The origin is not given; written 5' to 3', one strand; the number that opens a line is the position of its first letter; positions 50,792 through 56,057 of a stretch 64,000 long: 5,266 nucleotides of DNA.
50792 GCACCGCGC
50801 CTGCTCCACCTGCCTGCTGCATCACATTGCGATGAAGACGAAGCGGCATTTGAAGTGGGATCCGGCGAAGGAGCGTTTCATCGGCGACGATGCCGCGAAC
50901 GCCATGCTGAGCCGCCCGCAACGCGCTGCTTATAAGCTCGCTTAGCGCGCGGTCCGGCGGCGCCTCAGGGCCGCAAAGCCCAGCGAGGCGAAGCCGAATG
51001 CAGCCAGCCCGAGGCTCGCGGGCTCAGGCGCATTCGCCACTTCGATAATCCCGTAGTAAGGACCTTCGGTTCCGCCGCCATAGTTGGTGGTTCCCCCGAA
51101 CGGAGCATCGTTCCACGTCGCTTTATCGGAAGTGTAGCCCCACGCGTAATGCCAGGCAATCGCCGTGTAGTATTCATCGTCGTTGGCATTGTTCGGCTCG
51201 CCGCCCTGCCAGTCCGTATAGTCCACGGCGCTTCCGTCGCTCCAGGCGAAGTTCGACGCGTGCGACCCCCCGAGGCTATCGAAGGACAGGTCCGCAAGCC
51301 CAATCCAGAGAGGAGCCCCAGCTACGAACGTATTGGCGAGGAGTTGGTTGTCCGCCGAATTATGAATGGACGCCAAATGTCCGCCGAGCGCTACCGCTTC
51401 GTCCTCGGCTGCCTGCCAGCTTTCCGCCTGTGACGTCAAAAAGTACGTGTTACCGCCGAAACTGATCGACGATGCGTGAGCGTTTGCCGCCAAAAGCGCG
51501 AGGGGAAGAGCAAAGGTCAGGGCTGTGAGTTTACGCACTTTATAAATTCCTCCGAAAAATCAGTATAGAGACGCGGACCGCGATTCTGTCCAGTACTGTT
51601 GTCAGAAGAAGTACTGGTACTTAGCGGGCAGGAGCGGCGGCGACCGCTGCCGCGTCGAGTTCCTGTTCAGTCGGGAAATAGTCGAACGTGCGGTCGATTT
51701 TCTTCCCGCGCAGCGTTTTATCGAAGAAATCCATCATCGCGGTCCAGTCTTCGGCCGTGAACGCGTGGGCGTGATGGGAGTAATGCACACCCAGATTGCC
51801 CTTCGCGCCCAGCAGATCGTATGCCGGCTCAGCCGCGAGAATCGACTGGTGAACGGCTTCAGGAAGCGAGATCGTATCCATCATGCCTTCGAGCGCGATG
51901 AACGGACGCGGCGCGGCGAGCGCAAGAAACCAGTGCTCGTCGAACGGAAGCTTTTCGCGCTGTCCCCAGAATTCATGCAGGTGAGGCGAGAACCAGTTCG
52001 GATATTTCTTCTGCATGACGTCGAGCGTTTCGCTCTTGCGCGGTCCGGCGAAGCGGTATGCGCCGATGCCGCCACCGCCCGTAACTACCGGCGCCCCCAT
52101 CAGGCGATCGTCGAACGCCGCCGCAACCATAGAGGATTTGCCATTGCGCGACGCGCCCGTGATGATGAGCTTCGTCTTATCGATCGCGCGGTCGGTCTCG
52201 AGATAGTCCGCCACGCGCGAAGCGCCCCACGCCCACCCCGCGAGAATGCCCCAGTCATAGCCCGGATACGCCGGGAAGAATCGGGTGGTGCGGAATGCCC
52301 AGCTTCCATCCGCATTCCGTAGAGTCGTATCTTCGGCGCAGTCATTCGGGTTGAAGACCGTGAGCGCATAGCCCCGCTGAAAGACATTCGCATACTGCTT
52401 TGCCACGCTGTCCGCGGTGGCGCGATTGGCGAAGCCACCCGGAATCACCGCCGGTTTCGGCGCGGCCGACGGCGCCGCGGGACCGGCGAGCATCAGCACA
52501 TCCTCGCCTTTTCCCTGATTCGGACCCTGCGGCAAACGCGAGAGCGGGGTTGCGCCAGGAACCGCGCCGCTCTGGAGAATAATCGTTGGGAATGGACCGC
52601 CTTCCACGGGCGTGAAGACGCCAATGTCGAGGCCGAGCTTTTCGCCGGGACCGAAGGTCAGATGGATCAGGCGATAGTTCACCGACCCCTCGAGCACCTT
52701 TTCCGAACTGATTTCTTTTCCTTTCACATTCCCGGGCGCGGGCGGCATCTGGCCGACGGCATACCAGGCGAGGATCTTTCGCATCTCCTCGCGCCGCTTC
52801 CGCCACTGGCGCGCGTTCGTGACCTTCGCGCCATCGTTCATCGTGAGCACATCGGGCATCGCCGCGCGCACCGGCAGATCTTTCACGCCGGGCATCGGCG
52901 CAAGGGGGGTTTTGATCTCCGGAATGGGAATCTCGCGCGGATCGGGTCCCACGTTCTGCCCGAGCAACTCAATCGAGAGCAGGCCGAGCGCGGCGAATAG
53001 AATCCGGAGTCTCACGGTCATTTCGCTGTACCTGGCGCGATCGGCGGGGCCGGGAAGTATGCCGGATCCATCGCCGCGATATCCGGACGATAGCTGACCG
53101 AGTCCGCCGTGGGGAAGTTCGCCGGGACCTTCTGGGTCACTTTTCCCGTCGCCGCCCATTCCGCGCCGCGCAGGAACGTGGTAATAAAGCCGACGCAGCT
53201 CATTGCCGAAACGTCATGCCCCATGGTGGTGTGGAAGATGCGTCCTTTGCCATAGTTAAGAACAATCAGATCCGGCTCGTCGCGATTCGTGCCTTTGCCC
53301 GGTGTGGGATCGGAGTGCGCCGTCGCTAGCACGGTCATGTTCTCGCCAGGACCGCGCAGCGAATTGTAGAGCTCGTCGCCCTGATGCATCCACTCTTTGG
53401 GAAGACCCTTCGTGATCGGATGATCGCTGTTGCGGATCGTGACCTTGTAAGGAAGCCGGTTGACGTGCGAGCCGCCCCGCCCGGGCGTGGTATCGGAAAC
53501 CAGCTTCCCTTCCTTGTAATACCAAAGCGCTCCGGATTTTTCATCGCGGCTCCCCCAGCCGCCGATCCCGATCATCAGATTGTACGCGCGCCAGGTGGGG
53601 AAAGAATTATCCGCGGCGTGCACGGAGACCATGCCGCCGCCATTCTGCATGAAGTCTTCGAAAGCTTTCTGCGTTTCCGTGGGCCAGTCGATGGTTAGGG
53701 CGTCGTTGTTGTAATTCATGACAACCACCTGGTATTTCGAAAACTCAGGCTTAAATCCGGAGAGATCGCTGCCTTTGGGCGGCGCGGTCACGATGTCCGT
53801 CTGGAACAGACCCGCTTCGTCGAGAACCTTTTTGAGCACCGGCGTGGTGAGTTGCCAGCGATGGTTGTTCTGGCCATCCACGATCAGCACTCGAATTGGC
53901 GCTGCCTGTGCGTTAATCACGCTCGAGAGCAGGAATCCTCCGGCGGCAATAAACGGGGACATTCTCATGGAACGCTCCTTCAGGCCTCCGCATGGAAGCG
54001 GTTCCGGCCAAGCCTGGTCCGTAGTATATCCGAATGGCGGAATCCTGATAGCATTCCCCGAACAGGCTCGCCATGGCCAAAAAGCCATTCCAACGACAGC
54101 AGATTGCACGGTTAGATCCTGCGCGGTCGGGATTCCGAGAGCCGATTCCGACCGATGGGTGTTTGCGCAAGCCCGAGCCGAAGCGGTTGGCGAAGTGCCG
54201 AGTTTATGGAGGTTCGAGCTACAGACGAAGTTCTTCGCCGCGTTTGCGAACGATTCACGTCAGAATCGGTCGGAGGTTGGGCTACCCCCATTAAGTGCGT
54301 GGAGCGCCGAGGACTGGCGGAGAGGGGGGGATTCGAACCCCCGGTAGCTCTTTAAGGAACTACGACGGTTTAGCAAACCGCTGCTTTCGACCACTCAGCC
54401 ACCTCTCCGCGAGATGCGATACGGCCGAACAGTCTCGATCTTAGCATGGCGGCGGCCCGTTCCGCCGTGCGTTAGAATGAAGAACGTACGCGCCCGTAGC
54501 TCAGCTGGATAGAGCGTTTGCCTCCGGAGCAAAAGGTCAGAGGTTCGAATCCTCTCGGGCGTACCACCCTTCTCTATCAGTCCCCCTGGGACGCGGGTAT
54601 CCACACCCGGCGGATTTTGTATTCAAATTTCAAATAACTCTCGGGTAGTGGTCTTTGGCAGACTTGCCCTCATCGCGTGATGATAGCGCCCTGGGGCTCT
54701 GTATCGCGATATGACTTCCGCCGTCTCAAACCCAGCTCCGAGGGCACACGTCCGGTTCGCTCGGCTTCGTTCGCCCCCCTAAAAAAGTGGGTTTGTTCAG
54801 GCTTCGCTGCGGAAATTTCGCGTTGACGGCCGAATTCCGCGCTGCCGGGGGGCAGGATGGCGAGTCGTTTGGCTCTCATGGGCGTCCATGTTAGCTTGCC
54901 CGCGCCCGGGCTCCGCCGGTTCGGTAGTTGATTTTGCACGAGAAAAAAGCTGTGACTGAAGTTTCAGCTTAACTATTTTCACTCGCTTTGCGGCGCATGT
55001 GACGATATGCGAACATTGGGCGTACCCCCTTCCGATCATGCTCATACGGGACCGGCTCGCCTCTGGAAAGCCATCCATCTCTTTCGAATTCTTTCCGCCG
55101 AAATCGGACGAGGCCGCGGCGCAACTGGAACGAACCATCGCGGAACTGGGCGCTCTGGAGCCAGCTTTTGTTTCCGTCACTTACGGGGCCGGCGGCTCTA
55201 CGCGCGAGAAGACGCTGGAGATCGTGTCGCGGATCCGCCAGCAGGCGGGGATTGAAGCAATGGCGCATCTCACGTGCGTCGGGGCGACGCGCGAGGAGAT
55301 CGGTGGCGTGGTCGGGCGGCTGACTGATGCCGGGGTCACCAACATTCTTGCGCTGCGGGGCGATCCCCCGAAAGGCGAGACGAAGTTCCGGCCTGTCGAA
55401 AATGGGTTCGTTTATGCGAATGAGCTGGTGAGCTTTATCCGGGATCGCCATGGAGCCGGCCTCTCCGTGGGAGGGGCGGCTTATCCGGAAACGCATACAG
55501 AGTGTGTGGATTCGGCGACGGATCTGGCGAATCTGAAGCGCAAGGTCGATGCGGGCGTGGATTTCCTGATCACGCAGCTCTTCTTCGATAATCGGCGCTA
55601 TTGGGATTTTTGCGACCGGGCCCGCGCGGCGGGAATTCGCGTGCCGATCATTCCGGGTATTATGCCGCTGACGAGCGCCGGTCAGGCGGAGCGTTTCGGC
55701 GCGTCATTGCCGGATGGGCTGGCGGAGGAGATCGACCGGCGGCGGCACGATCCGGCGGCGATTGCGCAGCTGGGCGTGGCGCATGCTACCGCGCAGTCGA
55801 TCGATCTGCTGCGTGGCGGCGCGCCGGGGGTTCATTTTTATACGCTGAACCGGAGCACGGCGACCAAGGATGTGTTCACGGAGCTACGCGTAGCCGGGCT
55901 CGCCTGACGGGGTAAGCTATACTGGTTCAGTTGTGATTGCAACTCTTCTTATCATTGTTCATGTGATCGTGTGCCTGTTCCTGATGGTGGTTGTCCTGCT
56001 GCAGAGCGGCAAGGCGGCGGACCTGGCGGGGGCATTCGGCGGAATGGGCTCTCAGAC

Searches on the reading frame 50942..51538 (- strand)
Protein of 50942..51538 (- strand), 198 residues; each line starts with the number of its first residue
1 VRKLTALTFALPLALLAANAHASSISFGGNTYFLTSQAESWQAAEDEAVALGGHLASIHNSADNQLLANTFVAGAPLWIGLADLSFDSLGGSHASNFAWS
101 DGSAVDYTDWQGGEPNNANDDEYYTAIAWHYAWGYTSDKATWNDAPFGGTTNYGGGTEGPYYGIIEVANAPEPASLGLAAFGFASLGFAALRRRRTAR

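Call 48: search_protein_families(library=pfam, proteins=[window:50942-51538:-], max_evalue=0.001)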
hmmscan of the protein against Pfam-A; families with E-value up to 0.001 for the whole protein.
window:50942-51538:- (198 aa): 2 families
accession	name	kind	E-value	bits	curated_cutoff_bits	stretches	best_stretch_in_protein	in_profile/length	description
PF00059.27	Lectin_C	-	9e-08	33.3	22.6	1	38-143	2-93/107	Lectin C-type domain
PF07589.16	PEP-CTERM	-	2.7e-05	24.5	20.7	1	170-194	2-24/24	PEP-CTERM motif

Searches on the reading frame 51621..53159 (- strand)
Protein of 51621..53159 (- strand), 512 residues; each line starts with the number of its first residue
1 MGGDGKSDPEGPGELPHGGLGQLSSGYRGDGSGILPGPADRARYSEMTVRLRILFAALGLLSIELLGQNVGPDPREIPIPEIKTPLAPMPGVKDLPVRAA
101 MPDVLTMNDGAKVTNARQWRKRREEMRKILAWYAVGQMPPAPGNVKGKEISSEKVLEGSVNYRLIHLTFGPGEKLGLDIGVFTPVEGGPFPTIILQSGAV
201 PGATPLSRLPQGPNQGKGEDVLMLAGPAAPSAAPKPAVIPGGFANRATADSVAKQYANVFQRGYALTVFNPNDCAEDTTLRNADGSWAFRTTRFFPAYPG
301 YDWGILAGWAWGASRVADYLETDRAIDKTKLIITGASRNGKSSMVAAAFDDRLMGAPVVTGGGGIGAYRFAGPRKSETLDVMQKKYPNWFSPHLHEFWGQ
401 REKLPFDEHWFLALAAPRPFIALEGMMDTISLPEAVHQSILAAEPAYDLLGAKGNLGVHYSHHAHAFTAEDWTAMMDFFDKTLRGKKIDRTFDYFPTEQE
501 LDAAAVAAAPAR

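Call 48: search_protein_families(library=pfam, proteins=[window:51621-53159:-], max_evalue=0.001)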
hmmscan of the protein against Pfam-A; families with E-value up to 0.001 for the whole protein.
window:51621-53159:- (512 aa): 2 families
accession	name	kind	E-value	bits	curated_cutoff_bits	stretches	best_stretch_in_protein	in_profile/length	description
PF22244.2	GCE_fung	-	1.1e-33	117.4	27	1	232-451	23-231/231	Glucuronyl esterase, fungi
PF12715.13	Abhydrolase_7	-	0.00086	19.1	21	0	257-429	153-317/388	Abhydrolase family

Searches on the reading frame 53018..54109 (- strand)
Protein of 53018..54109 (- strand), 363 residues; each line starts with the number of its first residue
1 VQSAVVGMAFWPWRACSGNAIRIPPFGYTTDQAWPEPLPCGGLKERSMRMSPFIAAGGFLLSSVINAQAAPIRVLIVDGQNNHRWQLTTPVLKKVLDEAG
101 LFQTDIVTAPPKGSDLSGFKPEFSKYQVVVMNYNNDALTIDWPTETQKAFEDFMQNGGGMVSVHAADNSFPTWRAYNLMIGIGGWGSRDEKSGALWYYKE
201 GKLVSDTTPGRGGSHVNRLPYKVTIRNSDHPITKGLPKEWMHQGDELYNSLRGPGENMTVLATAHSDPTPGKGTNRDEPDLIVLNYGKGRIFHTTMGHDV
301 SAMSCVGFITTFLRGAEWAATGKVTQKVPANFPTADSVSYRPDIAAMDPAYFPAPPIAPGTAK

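Call 48: search_protein_families(library=pfam, proteins=[window:53018-54109:-], max_evalue=0.001)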
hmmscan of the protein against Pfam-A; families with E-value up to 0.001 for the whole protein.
window:53018-54109:- (363 aa): 1 family
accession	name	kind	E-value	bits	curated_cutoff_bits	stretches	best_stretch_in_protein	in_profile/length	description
PF06283.17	ThuA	-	7.2e-30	105.3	33.4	1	73-319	1-209/209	Trehalose utilisation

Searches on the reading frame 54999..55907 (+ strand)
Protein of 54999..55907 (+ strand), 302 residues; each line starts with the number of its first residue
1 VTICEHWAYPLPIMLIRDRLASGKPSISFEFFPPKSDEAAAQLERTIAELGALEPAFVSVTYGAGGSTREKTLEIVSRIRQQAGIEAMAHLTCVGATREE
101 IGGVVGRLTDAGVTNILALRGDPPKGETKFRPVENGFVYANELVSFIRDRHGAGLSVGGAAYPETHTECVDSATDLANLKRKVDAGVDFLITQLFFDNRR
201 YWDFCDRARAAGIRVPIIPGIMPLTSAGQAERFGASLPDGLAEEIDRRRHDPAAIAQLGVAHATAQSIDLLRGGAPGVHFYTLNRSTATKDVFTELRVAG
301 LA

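Call 48: search_protein_families(library=pfam, proteins=[window:54999-55907:+], max_evalue=0.001)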
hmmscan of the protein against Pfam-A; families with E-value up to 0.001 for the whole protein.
window:54999-55907:+ (302 aa): 1 family
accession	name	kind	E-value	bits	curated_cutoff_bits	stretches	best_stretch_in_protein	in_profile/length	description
PF02219.23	MTHFR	-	5.8e-88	295.4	24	1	16-296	2-286/287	Methylenetetrahydrofolate reductase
